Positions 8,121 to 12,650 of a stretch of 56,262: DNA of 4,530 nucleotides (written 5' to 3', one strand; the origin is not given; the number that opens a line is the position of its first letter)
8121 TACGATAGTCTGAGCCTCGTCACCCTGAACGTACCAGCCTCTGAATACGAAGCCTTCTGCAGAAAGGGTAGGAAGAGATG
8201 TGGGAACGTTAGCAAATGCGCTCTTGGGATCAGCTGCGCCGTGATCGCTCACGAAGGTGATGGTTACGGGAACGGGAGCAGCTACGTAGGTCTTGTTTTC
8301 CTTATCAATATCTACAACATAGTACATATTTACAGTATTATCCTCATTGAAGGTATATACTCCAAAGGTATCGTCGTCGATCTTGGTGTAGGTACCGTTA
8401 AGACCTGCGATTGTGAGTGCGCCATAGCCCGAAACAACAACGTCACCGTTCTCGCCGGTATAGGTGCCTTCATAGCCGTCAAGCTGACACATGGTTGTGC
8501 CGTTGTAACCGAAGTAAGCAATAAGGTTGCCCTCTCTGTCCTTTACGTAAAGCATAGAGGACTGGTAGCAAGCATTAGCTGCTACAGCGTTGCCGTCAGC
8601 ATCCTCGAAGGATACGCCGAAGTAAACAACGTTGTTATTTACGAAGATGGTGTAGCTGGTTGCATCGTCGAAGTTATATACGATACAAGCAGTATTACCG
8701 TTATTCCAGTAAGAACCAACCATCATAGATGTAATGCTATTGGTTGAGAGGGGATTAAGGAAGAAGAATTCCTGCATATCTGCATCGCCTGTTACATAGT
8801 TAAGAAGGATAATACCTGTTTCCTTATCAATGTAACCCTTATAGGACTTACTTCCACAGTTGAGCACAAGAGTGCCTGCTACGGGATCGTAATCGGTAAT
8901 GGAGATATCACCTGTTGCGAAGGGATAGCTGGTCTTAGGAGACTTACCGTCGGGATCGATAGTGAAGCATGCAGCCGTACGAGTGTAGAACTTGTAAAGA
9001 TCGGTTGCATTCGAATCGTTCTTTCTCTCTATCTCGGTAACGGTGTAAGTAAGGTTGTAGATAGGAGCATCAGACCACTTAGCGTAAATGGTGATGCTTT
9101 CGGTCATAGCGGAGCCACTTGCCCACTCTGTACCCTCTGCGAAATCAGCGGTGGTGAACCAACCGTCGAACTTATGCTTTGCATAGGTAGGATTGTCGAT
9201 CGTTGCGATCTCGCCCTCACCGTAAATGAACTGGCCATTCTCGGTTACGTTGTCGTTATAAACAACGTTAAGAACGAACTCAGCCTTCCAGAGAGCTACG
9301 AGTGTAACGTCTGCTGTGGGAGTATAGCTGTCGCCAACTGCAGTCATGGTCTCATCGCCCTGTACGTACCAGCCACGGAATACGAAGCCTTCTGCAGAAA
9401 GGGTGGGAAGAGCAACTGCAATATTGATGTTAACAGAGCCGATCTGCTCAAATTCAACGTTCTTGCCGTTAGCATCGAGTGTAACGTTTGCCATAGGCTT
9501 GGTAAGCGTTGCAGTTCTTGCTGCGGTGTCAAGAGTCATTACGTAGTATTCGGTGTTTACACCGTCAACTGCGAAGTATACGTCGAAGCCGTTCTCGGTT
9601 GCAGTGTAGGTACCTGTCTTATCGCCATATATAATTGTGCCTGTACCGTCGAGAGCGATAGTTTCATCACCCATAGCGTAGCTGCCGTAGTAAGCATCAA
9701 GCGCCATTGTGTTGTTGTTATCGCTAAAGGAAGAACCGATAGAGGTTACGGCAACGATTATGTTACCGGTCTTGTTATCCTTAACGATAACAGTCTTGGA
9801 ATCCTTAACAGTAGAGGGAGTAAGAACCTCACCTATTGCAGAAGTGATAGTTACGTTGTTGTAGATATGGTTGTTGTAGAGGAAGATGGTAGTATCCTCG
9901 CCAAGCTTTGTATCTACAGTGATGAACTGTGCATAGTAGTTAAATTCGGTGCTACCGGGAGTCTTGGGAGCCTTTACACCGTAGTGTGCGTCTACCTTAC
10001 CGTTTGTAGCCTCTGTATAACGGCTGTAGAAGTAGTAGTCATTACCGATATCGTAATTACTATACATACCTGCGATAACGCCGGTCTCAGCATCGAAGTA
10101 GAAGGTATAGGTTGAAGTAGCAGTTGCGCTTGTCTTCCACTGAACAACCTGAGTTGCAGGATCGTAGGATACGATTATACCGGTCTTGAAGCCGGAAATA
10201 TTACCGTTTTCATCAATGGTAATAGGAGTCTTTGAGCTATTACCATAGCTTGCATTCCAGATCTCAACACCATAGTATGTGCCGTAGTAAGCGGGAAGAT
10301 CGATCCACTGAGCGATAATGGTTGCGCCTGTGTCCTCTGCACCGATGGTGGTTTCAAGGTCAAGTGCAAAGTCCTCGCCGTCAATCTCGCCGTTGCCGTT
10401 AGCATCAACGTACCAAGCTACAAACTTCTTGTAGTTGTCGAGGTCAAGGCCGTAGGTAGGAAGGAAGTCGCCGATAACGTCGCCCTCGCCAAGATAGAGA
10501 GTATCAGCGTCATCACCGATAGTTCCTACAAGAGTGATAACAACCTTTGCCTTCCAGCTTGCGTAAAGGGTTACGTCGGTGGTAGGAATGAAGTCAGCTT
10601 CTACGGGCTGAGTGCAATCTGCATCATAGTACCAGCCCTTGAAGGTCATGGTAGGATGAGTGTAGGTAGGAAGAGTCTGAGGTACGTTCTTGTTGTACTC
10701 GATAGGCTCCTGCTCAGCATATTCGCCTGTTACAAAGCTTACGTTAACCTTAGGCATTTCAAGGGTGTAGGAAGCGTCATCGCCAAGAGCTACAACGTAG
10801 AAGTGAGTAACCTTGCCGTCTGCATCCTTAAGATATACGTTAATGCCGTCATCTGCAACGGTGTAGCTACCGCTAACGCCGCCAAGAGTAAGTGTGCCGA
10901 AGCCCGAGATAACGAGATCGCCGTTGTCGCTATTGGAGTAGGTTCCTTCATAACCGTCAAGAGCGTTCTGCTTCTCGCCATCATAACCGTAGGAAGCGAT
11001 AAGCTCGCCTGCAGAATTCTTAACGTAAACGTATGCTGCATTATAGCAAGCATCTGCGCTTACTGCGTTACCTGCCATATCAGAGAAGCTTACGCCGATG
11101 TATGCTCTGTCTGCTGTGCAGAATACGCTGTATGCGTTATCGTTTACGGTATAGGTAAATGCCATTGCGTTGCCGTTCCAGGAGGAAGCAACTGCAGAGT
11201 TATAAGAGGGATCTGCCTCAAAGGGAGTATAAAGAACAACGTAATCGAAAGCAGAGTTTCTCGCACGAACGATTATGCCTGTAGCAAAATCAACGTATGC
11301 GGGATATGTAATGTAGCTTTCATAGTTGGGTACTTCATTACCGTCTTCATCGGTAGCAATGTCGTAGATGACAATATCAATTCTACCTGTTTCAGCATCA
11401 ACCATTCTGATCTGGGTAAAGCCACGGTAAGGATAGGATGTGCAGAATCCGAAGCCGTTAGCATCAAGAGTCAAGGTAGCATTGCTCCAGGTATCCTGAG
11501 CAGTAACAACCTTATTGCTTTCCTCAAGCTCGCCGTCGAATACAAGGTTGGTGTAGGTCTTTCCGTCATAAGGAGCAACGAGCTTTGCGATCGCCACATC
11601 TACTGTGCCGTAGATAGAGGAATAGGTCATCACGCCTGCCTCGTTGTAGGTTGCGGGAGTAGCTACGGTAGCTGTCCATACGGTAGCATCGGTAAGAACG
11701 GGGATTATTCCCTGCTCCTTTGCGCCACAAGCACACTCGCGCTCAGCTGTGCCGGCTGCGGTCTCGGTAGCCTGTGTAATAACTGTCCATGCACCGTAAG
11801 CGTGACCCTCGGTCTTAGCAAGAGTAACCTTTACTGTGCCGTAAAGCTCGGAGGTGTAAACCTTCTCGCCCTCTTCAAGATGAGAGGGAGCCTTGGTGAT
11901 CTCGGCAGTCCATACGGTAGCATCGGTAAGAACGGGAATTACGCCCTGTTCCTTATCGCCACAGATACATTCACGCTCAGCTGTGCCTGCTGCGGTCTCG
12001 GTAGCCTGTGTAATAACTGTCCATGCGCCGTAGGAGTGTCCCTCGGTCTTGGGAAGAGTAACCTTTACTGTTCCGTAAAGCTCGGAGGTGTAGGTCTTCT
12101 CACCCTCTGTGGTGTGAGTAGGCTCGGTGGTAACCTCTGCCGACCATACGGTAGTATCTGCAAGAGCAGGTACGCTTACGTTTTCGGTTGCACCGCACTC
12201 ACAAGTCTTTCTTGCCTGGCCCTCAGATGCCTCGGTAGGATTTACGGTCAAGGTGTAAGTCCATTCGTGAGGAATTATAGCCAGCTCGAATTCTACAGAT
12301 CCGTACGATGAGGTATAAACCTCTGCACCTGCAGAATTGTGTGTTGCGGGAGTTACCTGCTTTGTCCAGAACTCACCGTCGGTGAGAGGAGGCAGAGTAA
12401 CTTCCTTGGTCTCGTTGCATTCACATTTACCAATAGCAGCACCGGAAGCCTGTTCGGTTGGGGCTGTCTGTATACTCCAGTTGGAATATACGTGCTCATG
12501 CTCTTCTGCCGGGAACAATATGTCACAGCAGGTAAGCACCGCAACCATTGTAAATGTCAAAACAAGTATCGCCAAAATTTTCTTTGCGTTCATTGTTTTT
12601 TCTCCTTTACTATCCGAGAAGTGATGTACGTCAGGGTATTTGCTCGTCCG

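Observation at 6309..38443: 32-kb, 12-gene operon coupling an Opp importer to a giant S8-LRR protease and four giant lipoproteins: a candidate undescribed surface capture/proteolysis/uptake system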

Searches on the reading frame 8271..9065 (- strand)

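Call 88: search_protein_families(library=pfam, proteins=[window:8271-9065:-], max_evalue=1)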
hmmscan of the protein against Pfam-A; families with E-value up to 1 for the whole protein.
window:8271-9065:- (265 aa): 2 families
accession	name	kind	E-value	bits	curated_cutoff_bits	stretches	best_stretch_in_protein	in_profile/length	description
PF08033.17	Sec23_BS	-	0.026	15.6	33.5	0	109-174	13-68/86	Sec23/Sec24 beta-sandwich domain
PF24258.1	DUF7459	-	0.5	11.1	27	0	157-212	44-97/105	Domain of unknown function (DUF7459)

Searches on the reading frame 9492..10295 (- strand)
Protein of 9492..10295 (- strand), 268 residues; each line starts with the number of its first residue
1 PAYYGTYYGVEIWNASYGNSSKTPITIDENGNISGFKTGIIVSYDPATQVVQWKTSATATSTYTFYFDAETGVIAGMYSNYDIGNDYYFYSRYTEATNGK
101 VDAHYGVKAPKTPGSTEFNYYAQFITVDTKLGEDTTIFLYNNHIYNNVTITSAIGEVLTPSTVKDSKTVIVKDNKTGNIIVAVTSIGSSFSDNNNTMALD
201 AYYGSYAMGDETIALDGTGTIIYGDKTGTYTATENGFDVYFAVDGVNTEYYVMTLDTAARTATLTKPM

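Call 88: search_protein_families(library=pfam, proteins=[window:9492-10295:-], max_evalue=1)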
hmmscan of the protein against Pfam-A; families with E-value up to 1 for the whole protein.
window:9492-10295:- (268 aa): 1 family
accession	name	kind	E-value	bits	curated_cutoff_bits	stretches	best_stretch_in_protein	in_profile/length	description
PF03022.22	MRJP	-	0.022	14.6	19.8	1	163-254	74-160/288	Major royal jelly protein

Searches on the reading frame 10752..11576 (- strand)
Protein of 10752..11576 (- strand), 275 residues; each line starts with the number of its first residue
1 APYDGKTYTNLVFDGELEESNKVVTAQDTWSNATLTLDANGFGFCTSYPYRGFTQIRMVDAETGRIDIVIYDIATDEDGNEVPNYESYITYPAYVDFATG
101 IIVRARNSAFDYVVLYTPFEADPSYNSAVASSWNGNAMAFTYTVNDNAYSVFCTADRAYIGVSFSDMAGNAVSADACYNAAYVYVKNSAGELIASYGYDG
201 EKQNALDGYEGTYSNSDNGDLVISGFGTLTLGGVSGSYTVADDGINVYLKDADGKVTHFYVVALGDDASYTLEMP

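Call 41: find_homologous_proteins(query=window:10752-11576:-)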
Query window:10752-11576:- (275 aa): 1 proteins with E <= 0.001 among 1084 candidates.
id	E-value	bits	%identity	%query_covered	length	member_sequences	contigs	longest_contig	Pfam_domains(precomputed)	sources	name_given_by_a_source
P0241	1.1e-34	138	89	27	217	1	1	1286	PF00331.27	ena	-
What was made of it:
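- Tried and rejected: The third homologue search returned a single fragment (call 41).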

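Call 55: predict_structure(alignment_id=A3)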
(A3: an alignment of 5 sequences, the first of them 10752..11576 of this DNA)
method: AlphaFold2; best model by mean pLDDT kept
length: 275 residues; sequences in the alignment: 5
mean_pLDDT: 66.2   pTM: 0.60
mean pLDDT of the five models: 66.2, 65.6, 64.1, 62.0, 58.3
residues with pLDDT >= 90: 13; 70-90: 130; 50-70: 64; < 50: 68
segments of 3 or more residues with pLDDT < 50: 1-7, 9-34, 46-51, 107-129
pLDDT, mean of each block of 10 residues (from residue 1): 42 38 29 47 45 65 71 78 75 68 54 41 39 63 70 75 85 79 82 72 57 87 81 87 82 88 82 77
secondary structure, 60 per line:
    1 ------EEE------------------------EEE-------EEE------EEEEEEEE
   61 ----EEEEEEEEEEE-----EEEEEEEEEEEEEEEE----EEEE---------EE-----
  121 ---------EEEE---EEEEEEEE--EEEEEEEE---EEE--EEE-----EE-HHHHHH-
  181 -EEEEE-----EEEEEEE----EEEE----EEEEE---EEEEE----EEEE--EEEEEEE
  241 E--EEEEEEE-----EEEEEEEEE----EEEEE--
elements in order: E7-9 E34-36 E44-46 E53-60 E65-75 E81-96 E101-104 E130-133 E137-144 E147-154 E158-160 E163-165 H174-179 E182-186 E192-198 E203-206 E211-215 E219-223 E228-231 E234-241 E244-250 E256-264 E269-273

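Call 57: fold_search(model_id=the predicted structure, library=pdb)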
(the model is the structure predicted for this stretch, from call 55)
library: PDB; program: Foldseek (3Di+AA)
matches with E <= 10: 719; with E <= 0.001: 0
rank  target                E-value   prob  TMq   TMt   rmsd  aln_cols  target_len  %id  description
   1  8djf                  2.4e-03  0.44  0.15  0.13  18.6       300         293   11  Crystal structure of RPA3624, a beta-propeller lactonase from Rhodopseudomonas palustris, with active-site bound tetrahe (released 2023-01-11)
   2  6ud7_B                3.7e-03  0.38  0.14  0.07  18.4       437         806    8  Crystal structure of full-length human DCAF15-DDB1(deltaBPB)-DDA1-RBM39 in complex with indisulam (released 2019-12-18)
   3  8g46_A                1.6e-02  0.25  0.13  0.07  17.2       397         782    8  Cryo-EM structure of DDB1deltaB-DDA1-DCAF16-BRD4(BD2)-MMH2 (released 2023-03-08)
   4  8qjc                  1.6e-02  0.11  0.09  0.05  20.2       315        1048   11  T6SS-linked Rhs repeat protein - Salmonella bongori Rhs-core domain with toxin domain (released 2024-09-25)
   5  9lul_f                1.8e-02  0.30  0.14  0.06  18.4       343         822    6  Local refinement of stacked like DDB1-DDA1-DET1-Ube2e2-COP1 complex (layer 1) (released 2026-01-28)
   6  6xg7                  2.4e-02  0.33  0.16  0.15  16.4       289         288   10  1.3 A Resolution Structure of the of the NHL Repeat Region of D. melanogaster Thin (released 2020-12-16)
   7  8fbf_A                2.4e-02  0.09  0.11  0.05  23.6       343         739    9  Crystal structure of OrfX2 from Clostridium botulinum E1 (released 2022-12-21)
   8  3fgb_A                3.7e-02  0.20  0.15  0.13  19.8       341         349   10  Crystal structure of the Q89ZH8_BACTN protein from Bacteroides thetaiotaomicron. Northeast Structural Genomics Consort (released 2008-12-23)
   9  9ltj_B                3.7e-02  0.09  0.12  0.06  20.7       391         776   10  Cryo-EM structure of DDB1-DDA1-DET1 complex (released 2026-01-28)
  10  9djx_B                4.1e-02  0.18  0.14  0.08  17.3       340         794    8  Ternary complex structure of Cereblon-DDB1 bound to WIZ(ZF7) and the molecular glue WIZ-6 (released 2024-11-27)
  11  7nyq_B                4.5e-02  0.18  0.13  0.13  16.7       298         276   10  Crystal structure of the Mei-P26 NHL domain (released 2022-05-04)
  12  4pwz_A                4.7e-02  0.14  0.13  0.10  19.5       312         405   11  Crystal structure of TolB protein from Yersinia pestis CO92 (released 2014-04-02)
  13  8fbf_B                4.7e-02  0.07  0.11  0.05  23.6       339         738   10  Crystal structure of OrfX2 from Clostridium botulinum E1 (released 2022-12-21)
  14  8u15_B                5.4e-02  0.16  0.14  0.07  16.5       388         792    8  The ternary complex structure of DDB1-CRBN-SALL4(ZF1,2)-short bound to CC-220 (released 2023-12-27)
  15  8u16_B                6.0e-02  0.15  0.15  0.07  17.1       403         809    8  The ternary complex structure of DDB1-CRBN-SALL4(ZF1,2)-short bound to Pomalidomide (released 2023-12-27)
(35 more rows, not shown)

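Call 88: search_protein_families(library=pfam, proteins=[window:10752-11576:-], max_evalue=1)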
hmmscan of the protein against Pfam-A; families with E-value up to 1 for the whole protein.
window:10752-11576:- (275 aa): 0 families

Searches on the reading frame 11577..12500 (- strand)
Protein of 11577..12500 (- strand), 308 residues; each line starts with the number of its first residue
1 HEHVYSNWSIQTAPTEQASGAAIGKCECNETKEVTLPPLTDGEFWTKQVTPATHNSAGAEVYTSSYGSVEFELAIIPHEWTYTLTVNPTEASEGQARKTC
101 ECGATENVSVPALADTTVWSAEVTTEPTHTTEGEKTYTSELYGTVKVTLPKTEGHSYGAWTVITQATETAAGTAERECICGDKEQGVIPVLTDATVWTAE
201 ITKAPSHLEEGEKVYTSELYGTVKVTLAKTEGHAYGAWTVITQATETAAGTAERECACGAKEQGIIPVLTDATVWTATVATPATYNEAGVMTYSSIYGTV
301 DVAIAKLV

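Call 88: search_protein_families(library=pfam, proteins=[window:11577-12500:-], max_evalue=1)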
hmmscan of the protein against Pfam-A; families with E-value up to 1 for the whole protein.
window:11577-12500:- (308 aa): 6 families
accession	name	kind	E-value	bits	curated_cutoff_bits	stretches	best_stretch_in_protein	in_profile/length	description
PF23599.1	CILP_C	-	2.4e-06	27.5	27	2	231-262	150-181/200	Cartilage intermediate layer protein 1-like, C-terminal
PF10026.15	DUF2268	-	0.0022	17.9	23.6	1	118-169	128-178/195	Predicted Zn-dependent protease (DUF2268)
PF20137.4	DUF6527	-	0.0024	18.2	23.6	0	255-279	6-31/63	Family of unknown function (DUF6527)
PF05401.17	NodS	-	0.0045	17.3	24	0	219-264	143-188/201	Nodulation protein S (NodS)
PF17786.7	Mannosidase_ig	-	0.36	11.8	23.4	0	28-62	32-66/91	Mannosidase Ig/CBM-like domain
PF09082.15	DUF1922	-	0.7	10.6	30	0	91-109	15-33/56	Domain of unknown function (DUF1922)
